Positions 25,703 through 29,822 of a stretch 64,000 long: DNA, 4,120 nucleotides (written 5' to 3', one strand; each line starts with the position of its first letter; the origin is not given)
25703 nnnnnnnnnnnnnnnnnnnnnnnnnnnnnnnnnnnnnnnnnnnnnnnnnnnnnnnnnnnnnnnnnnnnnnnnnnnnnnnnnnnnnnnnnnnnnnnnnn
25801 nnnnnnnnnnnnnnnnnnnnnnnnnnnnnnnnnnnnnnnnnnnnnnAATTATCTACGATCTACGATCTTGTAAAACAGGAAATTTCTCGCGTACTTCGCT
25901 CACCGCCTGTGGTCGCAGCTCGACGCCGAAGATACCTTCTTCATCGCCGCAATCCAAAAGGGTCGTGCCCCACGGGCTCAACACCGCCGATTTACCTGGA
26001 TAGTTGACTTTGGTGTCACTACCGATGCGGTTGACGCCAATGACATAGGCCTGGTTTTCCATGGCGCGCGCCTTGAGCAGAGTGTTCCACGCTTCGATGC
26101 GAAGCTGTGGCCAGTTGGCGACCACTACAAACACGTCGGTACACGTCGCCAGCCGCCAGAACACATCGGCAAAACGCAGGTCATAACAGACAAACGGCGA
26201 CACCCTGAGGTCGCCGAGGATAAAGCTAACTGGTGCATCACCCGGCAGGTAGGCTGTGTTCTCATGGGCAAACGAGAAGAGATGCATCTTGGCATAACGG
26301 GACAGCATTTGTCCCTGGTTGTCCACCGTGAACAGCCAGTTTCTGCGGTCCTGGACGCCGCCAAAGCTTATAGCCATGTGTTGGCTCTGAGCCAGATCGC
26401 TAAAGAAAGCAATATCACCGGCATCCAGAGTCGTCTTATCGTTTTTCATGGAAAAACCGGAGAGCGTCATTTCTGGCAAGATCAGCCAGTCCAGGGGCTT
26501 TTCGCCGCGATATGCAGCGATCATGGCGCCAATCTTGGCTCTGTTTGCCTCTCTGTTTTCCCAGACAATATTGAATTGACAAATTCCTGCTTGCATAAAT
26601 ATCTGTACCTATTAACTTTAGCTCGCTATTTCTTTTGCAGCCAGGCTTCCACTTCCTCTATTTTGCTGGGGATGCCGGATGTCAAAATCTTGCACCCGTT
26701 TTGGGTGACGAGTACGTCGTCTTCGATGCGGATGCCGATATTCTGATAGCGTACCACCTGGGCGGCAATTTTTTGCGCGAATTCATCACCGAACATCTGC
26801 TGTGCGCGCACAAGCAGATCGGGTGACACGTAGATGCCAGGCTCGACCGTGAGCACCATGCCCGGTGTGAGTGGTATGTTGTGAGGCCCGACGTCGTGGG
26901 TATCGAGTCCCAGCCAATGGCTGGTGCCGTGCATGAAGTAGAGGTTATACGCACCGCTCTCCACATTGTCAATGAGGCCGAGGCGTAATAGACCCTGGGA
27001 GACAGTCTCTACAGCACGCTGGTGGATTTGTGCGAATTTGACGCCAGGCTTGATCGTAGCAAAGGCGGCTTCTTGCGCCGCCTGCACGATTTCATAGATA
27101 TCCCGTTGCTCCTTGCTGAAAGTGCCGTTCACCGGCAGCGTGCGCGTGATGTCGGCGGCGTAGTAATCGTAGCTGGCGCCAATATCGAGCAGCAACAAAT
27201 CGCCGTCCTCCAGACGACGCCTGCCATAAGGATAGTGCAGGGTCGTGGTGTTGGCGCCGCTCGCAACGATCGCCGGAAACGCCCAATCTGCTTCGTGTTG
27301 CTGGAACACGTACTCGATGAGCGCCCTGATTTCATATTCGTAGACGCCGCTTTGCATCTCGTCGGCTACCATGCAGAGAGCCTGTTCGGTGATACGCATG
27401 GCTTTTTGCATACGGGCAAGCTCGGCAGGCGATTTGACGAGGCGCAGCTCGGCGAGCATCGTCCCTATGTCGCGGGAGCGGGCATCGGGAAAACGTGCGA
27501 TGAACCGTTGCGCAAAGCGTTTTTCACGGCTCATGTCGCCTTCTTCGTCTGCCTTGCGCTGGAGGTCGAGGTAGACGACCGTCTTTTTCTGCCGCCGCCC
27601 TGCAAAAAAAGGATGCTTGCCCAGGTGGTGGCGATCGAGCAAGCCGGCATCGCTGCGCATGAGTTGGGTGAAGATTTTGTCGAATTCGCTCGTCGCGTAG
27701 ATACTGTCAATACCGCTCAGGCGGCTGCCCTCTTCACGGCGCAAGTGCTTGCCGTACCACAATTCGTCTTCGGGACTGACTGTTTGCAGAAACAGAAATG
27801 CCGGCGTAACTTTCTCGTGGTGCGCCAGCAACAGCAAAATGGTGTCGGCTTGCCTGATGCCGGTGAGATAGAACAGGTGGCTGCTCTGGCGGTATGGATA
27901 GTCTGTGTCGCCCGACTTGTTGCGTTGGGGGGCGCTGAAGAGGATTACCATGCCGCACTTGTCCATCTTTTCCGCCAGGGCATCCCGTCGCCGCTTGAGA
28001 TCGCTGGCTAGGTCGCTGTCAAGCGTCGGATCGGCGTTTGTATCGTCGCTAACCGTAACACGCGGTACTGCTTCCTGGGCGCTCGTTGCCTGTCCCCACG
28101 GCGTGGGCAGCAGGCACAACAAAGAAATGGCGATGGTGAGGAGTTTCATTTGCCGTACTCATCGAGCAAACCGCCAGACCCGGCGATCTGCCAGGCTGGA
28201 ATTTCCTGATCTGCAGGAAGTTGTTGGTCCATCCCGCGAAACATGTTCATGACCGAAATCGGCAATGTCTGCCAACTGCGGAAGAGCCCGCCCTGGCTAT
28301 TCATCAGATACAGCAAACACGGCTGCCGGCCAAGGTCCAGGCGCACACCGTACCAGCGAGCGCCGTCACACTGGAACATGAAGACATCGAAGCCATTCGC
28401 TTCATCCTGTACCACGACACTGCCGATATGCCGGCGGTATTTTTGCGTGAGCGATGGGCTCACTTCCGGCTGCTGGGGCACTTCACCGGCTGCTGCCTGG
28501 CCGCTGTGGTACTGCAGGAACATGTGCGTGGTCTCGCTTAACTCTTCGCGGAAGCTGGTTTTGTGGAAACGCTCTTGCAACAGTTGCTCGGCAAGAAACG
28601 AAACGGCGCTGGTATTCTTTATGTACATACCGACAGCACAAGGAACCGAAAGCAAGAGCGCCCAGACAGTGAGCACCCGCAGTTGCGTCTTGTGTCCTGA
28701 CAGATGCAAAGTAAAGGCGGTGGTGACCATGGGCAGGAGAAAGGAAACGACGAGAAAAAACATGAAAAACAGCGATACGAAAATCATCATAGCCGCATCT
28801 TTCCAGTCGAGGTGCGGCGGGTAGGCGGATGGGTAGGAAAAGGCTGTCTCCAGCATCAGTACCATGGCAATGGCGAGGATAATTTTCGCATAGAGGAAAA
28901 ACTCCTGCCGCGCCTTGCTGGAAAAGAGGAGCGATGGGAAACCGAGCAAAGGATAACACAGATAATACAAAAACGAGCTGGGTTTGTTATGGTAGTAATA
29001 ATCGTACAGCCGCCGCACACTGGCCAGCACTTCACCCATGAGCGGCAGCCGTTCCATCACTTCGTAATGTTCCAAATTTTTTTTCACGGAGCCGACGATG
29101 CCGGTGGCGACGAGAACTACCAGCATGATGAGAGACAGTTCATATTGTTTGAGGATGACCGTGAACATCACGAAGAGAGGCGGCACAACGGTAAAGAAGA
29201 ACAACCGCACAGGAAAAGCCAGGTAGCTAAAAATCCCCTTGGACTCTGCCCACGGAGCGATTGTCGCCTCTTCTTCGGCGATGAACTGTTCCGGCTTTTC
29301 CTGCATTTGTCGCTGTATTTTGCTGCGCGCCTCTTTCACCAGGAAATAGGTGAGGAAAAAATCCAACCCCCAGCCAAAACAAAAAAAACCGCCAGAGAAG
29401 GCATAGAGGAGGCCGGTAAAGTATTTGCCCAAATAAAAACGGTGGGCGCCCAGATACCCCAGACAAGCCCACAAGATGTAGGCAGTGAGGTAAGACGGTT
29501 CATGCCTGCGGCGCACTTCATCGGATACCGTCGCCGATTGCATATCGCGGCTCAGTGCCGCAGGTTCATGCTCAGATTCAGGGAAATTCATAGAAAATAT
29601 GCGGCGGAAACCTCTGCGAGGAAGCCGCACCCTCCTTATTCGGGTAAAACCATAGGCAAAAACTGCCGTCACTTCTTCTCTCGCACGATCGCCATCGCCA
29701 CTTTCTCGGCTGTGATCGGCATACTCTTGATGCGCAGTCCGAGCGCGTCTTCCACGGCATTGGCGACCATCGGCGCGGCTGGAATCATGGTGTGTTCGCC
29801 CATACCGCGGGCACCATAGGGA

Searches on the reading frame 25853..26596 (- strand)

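Call 79: search_protein_families(library=pfam, proteins=[window:25853-26596:-], max_evalue=0.0001)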
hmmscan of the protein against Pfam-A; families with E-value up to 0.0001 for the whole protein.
window:25853-26596:- (247 aa): 1 family
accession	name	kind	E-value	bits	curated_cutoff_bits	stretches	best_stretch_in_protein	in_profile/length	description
PF00795.27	CN_hydrolase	-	7.8e-31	107.8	23.2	1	3-236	2-255/256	Carbon-nitrogen hydrolase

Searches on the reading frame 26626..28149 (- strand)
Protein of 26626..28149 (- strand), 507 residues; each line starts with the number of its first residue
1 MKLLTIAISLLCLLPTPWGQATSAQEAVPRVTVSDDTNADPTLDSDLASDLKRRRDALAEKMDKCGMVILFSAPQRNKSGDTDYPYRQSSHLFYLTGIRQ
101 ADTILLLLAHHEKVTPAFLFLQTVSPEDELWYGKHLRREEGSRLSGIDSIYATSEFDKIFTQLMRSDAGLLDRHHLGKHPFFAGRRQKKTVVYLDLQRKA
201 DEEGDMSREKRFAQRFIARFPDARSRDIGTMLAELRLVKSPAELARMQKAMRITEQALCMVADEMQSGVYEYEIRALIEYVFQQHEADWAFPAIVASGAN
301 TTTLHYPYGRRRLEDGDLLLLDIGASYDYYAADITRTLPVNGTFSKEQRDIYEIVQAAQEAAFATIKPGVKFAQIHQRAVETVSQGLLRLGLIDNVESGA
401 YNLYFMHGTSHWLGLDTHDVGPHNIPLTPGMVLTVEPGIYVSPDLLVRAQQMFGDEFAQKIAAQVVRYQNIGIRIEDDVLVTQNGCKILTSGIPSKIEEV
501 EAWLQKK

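Call 79: search_protein_families(library=pfam, proteins=[window:26626-28149:-], max_evalue=0.0001)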
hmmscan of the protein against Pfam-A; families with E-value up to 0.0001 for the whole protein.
window:26626-28149:- (507 aa): 2 families
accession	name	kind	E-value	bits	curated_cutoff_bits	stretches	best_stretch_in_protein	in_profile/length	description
PF00557.29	Peptidase_M24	-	2.4e-61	207.6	23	1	246-483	2-208/208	Metallopeptidase family M24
PF05195.22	AMP_N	-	3.7e-28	98.1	24.6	1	52-166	2-116/121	Aminopeptidase P, N-terminal domain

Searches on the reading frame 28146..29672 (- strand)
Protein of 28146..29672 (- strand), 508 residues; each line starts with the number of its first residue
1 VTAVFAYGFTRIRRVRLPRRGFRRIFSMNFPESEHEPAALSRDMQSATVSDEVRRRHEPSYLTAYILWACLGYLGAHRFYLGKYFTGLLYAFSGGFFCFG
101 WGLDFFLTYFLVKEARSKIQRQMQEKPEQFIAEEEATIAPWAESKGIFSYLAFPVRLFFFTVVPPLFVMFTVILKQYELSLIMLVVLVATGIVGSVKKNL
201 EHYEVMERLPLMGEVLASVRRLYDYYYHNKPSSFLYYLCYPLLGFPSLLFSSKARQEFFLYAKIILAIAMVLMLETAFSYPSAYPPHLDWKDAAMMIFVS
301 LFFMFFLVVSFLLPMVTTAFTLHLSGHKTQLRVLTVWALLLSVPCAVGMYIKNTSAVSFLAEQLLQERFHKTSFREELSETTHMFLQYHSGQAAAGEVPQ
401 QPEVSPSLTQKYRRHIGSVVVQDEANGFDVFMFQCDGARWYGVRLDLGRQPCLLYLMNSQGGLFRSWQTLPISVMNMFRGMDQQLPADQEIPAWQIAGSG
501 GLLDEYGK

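Call 79: search_protein_families(library=pfam, proteins=[window:28146-29672:-], max_evalue=0.0001)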
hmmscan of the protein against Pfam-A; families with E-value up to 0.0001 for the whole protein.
window:28146-29672:- (508 aa): 1 family
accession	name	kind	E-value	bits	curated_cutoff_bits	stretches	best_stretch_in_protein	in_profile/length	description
PF05154.21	TM2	-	1.9e-12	47.6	27.9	1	60-106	4-51/51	TM2 domain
